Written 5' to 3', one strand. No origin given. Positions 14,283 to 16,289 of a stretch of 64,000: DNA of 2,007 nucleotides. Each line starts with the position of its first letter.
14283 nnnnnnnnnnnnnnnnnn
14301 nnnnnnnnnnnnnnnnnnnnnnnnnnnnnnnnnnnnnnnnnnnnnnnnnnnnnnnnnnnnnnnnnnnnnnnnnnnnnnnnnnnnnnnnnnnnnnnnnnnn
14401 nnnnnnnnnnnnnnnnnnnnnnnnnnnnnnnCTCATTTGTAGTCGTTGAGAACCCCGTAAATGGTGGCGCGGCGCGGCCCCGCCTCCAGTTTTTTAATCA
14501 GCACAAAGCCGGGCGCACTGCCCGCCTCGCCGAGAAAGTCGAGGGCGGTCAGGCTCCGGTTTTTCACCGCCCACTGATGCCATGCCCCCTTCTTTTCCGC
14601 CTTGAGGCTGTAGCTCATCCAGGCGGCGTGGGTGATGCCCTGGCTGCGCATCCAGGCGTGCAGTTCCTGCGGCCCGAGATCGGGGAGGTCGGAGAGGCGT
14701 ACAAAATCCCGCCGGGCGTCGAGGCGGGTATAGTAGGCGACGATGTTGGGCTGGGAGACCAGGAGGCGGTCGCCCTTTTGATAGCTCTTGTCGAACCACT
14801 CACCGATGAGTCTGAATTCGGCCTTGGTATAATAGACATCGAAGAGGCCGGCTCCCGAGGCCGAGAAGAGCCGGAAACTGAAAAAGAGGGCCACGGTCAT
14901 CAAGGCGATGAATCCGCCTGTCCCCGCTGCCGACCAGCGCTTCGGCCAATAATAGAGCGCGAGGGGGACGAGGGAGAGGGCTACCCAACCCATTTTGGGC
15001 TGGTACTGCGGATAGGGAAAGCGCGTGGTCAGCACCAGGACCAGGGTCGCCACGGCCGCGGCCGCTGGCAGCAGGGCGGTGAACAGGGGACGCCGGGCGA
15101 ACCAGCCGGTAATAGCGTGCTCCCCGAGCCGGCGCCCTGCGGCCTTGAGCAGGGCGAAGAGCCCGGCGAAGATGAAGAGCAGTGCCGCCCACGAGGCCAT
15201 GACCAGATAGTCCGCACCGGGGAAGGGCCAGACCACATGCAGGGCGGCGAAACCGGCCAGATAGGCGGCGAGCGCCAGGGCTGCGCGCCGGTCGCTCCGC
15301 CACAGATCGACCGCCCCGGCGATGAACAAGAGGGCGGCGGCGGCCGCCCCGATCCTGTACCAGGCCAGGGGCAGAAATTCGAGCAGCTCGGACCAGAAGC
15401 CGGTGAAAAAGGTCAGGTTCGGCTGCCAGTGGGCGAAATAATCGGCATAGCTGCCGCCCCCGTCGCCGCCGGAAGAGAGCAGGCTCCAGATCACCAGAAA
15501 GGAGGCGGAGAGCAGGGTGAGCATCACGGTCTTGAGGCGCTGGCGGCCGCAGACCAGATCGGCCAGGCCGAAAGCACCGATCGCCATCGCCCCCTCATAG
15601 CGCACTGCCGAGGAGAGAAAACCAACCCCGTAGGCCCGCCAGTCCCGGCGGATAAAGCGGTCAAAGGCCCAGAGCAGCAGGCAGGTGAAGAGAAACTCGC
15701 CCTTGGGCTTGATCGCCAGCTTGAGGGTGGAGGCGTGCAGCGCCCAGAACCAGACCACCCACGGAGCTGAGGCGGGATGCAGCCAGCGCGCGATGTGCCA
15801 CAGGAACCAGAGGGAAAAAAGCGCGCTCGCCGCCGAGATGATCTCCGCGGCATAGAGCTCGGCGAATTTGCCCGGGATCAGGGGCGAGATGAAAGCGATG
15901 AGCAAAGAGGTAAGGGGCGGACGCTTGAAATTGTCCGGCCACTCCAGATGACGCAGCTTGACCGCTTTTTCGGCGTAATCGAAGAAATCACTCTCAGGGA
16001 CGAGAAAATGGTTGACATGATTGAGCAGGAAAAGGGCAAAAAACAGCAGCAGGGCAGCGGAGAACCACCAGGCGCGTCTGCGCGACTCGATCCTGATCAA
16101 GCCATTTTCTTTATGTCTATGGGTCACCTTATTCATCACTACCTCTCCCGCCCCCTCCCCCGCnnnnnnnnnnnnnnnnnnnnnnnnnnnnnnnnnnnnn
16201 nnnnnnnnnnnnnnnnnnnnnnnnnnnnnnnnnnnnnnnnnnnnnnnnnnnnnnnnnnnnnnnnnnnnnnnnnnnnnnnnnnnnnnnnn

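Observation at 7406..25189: Arn/PMT-like lipid-linked-sugar transfer module with four GT-C and four GT2 polyprenyl-phosphate synthase paralogs in one operon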

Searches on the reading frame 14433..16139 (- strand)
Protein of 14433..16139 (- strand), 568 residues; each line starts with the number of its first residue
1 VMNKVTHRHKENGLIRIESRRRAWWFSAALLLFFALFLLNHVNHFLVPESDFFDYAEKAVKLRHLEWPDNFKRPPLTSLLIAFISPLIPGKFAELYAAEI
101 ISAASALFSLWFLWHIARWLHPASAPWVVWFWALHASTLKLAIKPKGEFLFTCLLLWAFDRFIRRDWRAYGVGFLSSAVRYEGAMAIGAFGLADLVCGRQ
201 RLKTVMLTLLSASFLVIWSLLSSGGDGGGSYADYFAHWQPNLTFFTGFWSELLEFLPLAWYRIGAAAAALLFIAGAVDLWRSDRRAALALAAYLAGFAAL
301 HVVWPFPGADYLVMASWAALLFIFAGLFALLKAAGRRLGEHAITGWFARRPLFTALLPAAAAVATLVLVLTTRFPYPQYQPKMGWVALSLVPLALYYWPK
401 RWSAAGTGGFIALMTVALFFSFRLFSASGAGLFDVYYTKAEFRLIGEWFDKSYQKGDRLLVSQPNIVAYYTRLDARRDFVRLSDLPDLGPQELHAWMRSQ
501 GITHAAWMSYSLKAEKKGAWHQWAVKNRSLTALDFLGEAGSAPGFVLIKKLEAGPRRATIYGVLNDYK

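Call 3: search_protein_families(library=pfam, proteins=[window:14433-16139:-], max_evalue=0.01)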
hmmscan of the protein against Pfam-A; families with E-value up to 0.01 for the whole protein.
window:14433-16139:- (568 aa): 0 families

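Call 9: search_protein_families(library=ncbifam, proteins=[window:14433-16139:-], max_evalue=0.01)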
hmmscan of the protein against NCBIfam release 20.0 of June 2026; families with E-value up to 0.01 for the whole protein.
window:14433-16139:- (568 aa): 0 families

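Call 11: find_encoding_contigs(protein=window:14433-16139:-, flank=2000, max_places=5)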
Protein window:14433-16139:- (568 aa): no gene with exactly this product is on record in the collection.

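Call 12: find_homologous_proteins(query=window:14433-16139:-)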
Query window:14433-16139:- (568 aa): 17 proteins with E <= 0.001 among 8000 candidates.
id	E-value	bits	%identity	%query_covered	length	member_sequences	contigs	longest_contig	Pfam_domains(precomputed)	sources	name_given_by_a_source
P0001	0.0e+0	1257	98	100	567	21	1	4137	-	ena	-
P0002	0.0e+0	1130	88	100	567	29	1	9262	-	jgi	-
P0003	7.9e-298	1007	79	100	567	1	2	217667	-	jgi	jgi:hypothetical protein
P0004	1.1e-272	924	73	98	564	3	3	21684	-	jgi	-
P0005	4.2e-272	922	72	100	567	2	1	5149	-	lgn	-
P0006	4.9e-263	892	73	96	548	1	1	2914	-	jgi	jgi:hypothetical protein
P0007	3.1e-259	880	70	100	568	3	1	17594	-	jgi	-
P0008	5.6e-252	856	69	99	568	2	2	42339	-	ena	-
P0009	7.4e-167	575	49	96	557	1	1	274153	-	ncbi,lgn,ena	-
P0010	2.0e-131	458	41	97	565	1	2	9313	-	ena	-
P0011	1.1e-124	436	41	92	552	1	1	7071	-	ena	-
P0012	1.4e-124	435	49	74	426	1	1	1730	-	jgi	jgi:hypothetical protein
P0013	4.5e-113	397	37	93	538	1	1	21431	-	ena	-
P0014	1.8e-6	45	28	13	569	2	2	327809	-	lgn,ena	-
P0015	6.9e-6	43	36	12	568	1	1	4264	-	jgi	jgi:hypothetical protein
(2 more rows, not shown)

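Call 13: find_encoding_contigs(protein=P0009, flank=10000, max_places=2)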
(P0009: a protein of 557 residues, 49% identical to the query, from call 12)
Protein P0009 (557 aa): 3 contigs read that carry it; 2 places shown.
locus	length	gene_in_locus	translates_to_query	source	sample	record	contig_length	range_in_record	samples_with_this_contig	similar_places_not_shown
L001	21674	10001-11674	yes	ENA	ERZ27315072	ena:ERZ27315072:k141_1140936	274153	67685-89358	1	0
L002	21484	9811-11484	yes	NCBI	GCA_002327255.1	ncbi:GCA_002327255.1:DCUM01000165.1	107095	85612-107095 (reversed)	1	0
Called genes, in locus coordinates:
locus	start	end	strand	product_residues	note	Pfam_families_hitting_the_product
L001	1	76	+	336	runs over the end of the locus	PF03385:STELLO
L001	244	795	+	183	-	PF04307:YdjM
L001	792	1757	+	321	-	PF13641:Glyco_tranf_2_3 (weak), PF00535:Glycos_transf_2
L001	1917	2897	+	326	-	PF00535:Glycos_transf_2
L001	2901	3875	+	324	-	PF00535:Glycos_transf_2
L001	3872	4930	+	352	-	PF00534:Glycos_transf_1, PF13692:Glyco_trans_1_4, PF13524:Glyco_trans_1_2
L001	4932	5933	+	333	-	PF00106:adh_short (weak), PF04321:RmlD_sub_bind (weak), PF01073:3Beta_HSD, PF01370:Epimerase, PF02719:Polysacc_synt_2, PF07993:NAD_binding_4 (weak), PF16363:GDP_Man_Dehyd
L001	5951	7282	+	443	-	PF13439:Glyco_transf_4 (weak), PF00534:Glycos_transf_1, PF13692:Glyco_trans_1_4, PF13524:Glyco_trans_1_2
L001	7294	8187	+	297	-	PF04794:YdjC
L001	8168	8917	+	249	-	PF00535:Glycos_transf_2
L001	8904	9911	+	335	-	PF01073:3Beta_HSD, PF01370:Epimerase, PF02719:Polysacc_synt_2 (faint), PF04321:RmlD_sub_bind (weak), PF16363:GDP_Man_Dehyd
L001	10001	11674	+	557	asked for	-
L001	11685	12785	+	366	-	PF01041:DegT_DnrJ_EryC1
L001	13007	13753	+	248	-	PF01209:Ubie_methyltran (weak), PF02353:CMAS (weak), PF13489:Methyltransf_23, PF07021:MetW, PF13847:Methyltransf_31, PF08241:Methyltransf_11, PF08242:Methyltransf_12, PF13649:Methyltransf_25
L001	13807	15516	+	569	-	PF13231:PMT_2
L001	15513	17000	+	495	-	PF01943:Polysacc_synt, PF13440:Polysacc_synt_3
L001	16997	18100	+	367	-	PF13439:Glyco_transf_4 (weak), PF09314:DUF1972, PF00534:Glycos_transf_1, PF13524:Glyco_trans_1_2, PF13692:Glyco_trans_1_4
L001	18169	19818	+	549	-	PF02366:PMT, PF13231:PMT_2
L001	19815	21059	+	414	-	PF13231:PMT_2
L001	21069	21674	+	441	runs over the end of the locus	PF04932:Wzy_C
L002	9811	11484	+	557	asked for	-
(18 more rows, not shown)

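Call 14: find_encoding_contigs(protein=P0003, flank=10000, max_places=2)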
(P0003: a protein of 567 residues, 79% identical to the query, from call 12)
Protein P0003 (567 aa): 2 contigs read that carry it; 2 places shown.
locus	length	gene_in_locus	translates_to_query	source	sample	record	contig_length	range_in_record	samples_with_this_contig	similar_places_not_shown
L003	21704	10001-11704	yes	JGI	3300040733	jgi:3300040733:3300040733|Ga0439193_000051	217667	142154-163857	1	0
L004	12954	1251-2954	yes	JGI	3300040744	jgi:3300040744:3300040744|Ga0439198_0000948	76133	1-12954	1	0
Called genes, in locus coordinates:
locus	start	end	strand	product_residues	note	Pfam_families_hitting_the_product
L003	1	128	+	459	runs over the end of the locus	PF01120:Alpha_L_fucos, PF16757:Fucosidase_C (weak)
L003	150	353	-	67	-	-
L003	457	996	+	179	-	PF04307:YdjM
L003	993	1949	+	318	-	PF00535:Glycos_transf_2, PF13641:Glyco_tranf_2_3 (weak)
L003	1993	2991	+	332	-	PF00535:Glycos_transf_2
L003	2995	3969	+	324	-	PF00535:Glycos_transf_2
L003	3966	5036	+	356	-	PF00534:Glycos_transf_1, PF13692:Glyco_trans_1_4, PF13524:Glyco_trans_1_2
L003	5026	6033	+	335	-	PF00106:adh_short, PF04321:RmlD_sub_bind (weak), PF01073:3Beta_HSD, PF01370:Epimerase, PF02719:Polysacc_synt_2, PF07993:NAD_binding_4 (faint), PF16363:GDP_Man_Dehyd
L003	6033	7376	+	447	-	PF13439:Glyco_transf_4, PF00534:Glycos_transf_1, PF13692:Glyco_trans_1_4, PF13524:Glyco_trans_1_2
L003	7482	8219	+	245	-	PF04794:YdjC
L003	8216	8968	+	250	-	PF00535:Glycos_transf_2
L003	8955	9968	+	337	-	PF01073:3Beta_HSD, PF01370:Epimerase, PF02719:Polysacc_synt_2 (faint), PF04321:RmlD_sub_bind (weak), PF16363:GDP_Man_Dehyd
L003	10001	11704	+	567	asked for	-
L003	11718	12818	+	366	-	PF01041:DegT_DnrJ_EryC1, PF01212:Beta_elim_lyase (weak)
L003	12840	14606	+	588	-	PF13231:PMT_2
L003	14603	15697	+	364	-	PF09314:DUF1972, PF13439:Glyco_transf_4, PF13579:Glyco_trans_4_4 (weak), PF00534:Glycos_transf_1, PF13524:Glyco_trans_1_2 (weak), PF13692:Glyco_trans_1_4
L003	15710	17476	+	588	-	PF02366:PMT (weak), PF13231:PMT_2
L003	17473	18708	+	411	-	PF13231:PMT_2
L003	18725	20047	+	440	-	PF04932:Wzy_C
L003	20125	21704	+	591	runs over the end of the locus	PF02543:Carbam_trans_N, PF16861:Carbam_trans_C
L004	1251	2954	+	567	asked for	-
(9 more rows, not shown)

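Call 18: find_related_loci(query=A1, collection=genome_contigs, flank=10000)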
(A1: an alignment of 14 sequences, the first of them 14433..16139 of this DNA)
Query A1 (568 aa) in genome_contigs; peptide patterns used: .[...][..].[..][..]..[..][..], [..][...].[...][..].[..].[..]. (x = any residue, [..] = any of these).
34 stretches matched a pattern; 9 encode a relative of the query (tblastn E <= 1e-3); 9 distinct loci.
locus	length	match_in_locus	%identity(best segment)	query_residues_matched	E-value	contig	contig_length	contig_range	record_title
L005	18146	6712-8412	87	2-568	0e+0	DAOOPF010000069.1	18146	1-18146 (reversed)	MAG TPA_asm: bacterium isolate AMR_MDS_2604 NODE_3763_length_18146_cov_14.407109, whole genome shotgun sequence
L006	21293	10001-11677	73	10-568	0e+0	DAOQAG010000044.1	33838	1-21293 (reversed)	MAG TPA_asm: bacterium isolate AMR_MDS_1268 NODE_1203_length_33838_cov_9.472397, whole genome shotgun sequence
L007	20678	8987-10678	72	5-568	0e+0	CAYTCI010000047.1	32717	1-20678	MAG TPA_asm: uncultured Cytophagia bacterium isolate SRP220891_co4_34 genome assembly, contig: NODE_2174_length_32717_co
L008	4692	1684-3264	42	30-561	4e-131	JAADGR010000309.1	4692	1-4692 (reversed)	MAG: Calditrichota bacterium isolate M_MetaBat.126 contig-127_31766, whole genome shotgun sequence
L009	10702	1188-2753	42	35-561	2e-128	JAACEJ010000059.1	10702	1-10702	MAG: Actinomycetota bacterium isolate OTbin.62 scaffold_2551, whole genome shotgun sequence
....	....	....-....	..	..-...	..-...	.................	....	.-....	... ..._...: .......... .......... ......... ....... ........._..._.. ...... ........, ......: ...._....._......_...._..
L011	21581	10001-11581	39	30-563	3e-110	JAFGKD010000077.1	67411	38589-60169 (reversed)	MAG: candidate division KSB1 bacterium isolate Zod_Metabat.31 k87_9747435, whole genome shotgun sequence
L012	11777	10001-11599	36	30-566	2e-110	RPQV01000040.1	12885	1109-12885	MAG: Calditrichaeota bacterium isolate metabat2.451 metabat2.451_Contig_133010, whole genome shotgun sequence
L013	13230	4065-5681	34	24-563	2e-52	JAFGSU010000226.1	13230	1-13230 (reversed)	MAG: candidate division KSB1 bacterium isolate Zod_Metabat.930 k87_6128329, whole genome shotgun sequence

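Call 28: predict_structure(alignment_id=A1)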
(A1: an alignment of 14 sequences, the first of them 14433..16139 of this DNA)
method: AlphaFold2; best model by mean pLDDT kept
length: 568 residues; sequences in the alignment: 14
mean_pLDDT: 85.6   pTM: 0.86
mean pLDDT of the five models: 85.6, 85.1, 84.4, 83.8, 80.2
residues with pLDDT >= 90: 296; 70-90: 202; 50-70: 48; < 50: 22
segments of 3 or more residues with pLDDT < 50: 1-11, 223-228, 512-515
pLDDT, mean of each block of 10 residues (from residue 1): 39 65 94 95 82 87 78 82 93 92 96 96 95 93 89 97 94 92 90 92 91 76 51 65 83 88 93 97 95 93 69 92 96 82 65 82 93 87 95 93 85 95 93 85 93 93 90 91 87 91 88 53 74 79 87 87 81
secondary structure, 60 per line:
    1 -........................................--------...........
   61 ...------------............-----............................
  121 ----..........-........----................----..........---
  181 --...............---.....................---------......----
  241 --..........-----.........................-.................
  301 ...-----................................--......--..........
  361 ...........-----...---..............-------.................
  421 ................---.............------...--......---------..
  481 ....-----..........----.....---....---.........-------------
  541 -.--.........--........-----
elements in order: H2-41 H50-63 H76-87 H93-120 H125-134 H136-143 H148-163 H168-177 H183-197 H201-221 H231-236 H243-252 H258-282 H284-303 H309-340 H343-348 H351-371 H383-396 H404-436 H440-452 E459-461 H464-469 E479-481 H490-499 E504-508 H512-515 H519-527 E545-553 E556-563

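Call 30: fold_search(model_id=the predicted structure, library=pdb)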
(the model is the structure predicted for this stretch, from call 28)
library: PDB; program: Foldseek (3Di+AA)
matches with E <= 10: 401; with E <= 0.001: 17
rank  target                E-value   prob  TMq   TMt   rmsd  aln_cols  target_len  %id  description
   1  5ezm                  5.8e-07  1.00  0.48  0.51   9.1       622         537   14  Crystal Structure of ArnT from Cupriavidus metallidurans in the apo state (released 2016-02-17)
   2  5f15                  9.4e-07  1.00  0.48  0.50   9.3       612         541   14  Crystal Structure of ArnT from Cupriavidus metallidurans bound to Undecaprenyl phosphate (released 2016-02-17)
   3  9s6t_A                1.4e-06  1.00  0.47  0.54   9.6       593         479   12  Ternary cryo-EM structure of chicken ALG12 with Dol25-PP-GlcNAc2Man7, Dol25-P-Man, and Fab (released 2026-03-18)
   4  8b6l_I                1.9e-06  1.00  0.53  0.45  14.6       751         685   11  Subtomogram average of the human Sec61-TRAP-OSTA-translocon (released 2022-12-07)
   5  6s7o_A                8.9e-06  1.00  0.50  0.44  14.4       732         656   11  Cryo-EM structure of human oligosaccharyltransferase complex OST-A (released 2019-12-18)
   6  8age_A                1.6e-05  1.00  0.51  0.46  13.0       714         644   10  Structure of yeast oligosaccharylransferase complex with acceptor peptide bound (released 2022-12-07)
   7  6c26_A                1.8e-05  1.00  0.49  0.44  15.2       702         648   10  The Cryo-EM structure of a eukaryotic oligosaccharyl transferase complex (released 2018-01-31)
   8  6ftg_5                6.8e-05  1.00  0.50  0.45  15.8       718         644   10  Subtomogram average of OST-containing ribosome-translocon complexes from canine rough microsomal membranes (released 2018-03-21)
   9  8agc_A                7.1e-05  1.00  0.53  0.45  12.1       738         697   10  Structure of yeast oligosaccharylransferase complex with lipid-linked oligosaccharide and non-acceptor peptide bound (released 2022-12-07)
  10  5ogl_A                1.5e-04  1.00  0.45  0.37  10.9       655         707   13  Structure of bacterial oligosaccharyltransferase PglB in complex with an acceptor peptide and an lipid-linked oligosac (released 2017-10-25)
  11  6gxc_A                1.6e-04  1.00  0.44  0.37  15.0       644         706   13  Bacterial oligosaccharyltransferase PglB in complex with an inhibitory peptide and a reactive lipid-linked oligosaccha (released 2018-11-14)
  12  8agb_A                2.7e-04  1.00  0.52  0.48  14.1       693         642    9  Structure of yeast oligosaccharylransferase complex with lipid-linked oligosaccharide bound (released 2022-12-07)
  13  9s6s_A                4.5e-04  1.00  0.48  0.50  10.4       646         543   12  Ternary cryo-EM structure of human ALG9 with Dol25-PP-GlcNAc2Man6, Dol25-P-Man and Fab (released 2026-03-18)
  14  5gmy_A                5.3e-04  1.00  0.43  0.31  14.3       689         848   10  Crystal structure of the Archaeoglobus fulgidus oligosaccharyltransferase (O29867_ARCFU) tethered with an acceptor pep (released 2017-02-01)
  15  7e9s_A                5.7e-04  1.00  0.46  0.32  14.6       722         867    9  Archaeal oligosaccharyltransferase AglB from Archaeoglobus fulgidus in complex with an inhibitory peptide and a dolich (released 2021-09-08)
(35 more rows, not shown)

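Call 60: search_protein_representatives(alignment_id=A1)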
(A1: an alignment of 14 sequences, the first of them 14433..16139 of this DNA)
Query: 14 sequences, 559 profile positions. Proteins with E-value up to 0.001 (for the whole library): 581; up to 1e-10: 413; up to 1e-30: 213. The best 150 are listed.
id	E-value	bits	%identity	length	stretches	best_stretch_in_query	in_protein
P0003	1.2e-277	938.6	-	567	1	3-559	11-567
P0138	1.3e-219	747.1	-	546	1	13-557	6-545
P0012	1.3e-171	588.5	-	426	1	132-556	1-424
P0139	4.8e-168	576.8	-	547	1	13-555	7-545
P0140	5.9e-168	576.5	-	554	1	11-556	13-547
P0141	2.0e-145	502.1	-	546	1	19-556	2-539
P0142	2.3e-140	485.4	-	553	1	11-555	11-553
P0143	8.6e-140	483.5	-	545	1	10-556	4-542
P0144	1.2e-136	473.1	-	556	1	15-556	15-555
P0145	1.1e-125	436.9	-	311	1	250-559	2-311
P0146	2.1e-113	396.4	-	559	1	13-553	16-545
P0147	3.2e-111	389.2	-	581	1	11-556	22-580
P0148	2.6e-108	379.6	-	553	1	14-553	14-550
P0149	3.2e-99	349.6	-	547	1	17-555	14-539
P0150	2.9e-97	343.2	-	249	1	15-249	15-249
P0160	1.8e-78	281.1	-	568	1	1-555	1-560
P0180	2.9e-65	237.5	-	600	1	12-555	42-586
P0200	7.0e-57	209.8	-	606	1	9-555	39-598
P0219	3.4e-48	181.2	-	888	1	14-555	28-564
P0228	1.3e-46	175.9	-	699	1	12-556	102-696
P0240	1.1e-45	172.9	-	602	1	9-556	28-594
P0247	9.5e-45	169.8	-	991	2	10-327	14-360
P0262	6.4e-43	163.7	-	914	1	14-555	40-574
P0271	9.4e-42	159.9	-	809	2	11-272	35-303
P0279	2.0e-40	155.5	-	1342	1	10-554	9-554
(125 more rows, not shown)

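Call 61: search_protein_families(library=pfam, proteins=[P0160, P0200, P0219, P0247, P0262, P0279, P0240, P0271, P0228, P0180], max_evalue=0.01)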
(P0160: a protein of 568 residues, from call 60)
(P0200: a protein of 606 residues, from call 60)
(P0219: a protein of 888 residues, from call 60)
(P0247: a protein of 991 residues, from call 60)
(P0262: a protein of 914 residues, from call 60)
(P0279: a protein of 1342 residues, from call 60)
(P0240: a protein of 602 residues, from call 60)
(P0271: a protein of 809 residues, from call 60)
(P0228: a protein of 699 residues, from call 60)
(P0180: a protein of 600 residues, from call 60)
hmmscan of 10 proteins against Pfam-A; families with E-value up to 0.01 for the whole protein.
P0160 (568 aa): 0 families

P0200 (606 aa): 1 family
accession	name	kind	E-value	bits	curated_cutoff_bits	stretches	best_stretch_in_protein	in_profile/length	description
PF13231.12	PMT_2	-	0.0005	20.8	26.1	1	96-242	3-153/160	Dolichyl-phosphate-mannose-protein mannosyltransferase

P0219 (888 aa): 0 families

P0247 (991 aa): 0 families

P0262 (914 aa): 0 families

P0279 (1342 aa): 3 families
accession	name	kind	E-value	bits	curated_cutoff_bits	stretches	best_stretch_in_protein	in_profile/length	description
PF21467.3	BetaGal_gal-bd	-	3.9e-06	27.3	27.3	0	794-830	27-62/62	Beta-galactosidase, galactose-binding domain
PF03170.19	BcsB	-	8.2e-06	24.9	21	0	947-1000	55-111/606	Bacterial cellulose synthase subunit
PF14683.12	CBM-like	-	0.00071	20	27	0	1128-1151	120-143/160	Polysaccharide lyase family 4, domain III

P0240 (602 aa): 0 families

P0271 (809 aa): 0 families

P0228 (699 aa): 0 families

P0180 (600 aa): 0 families
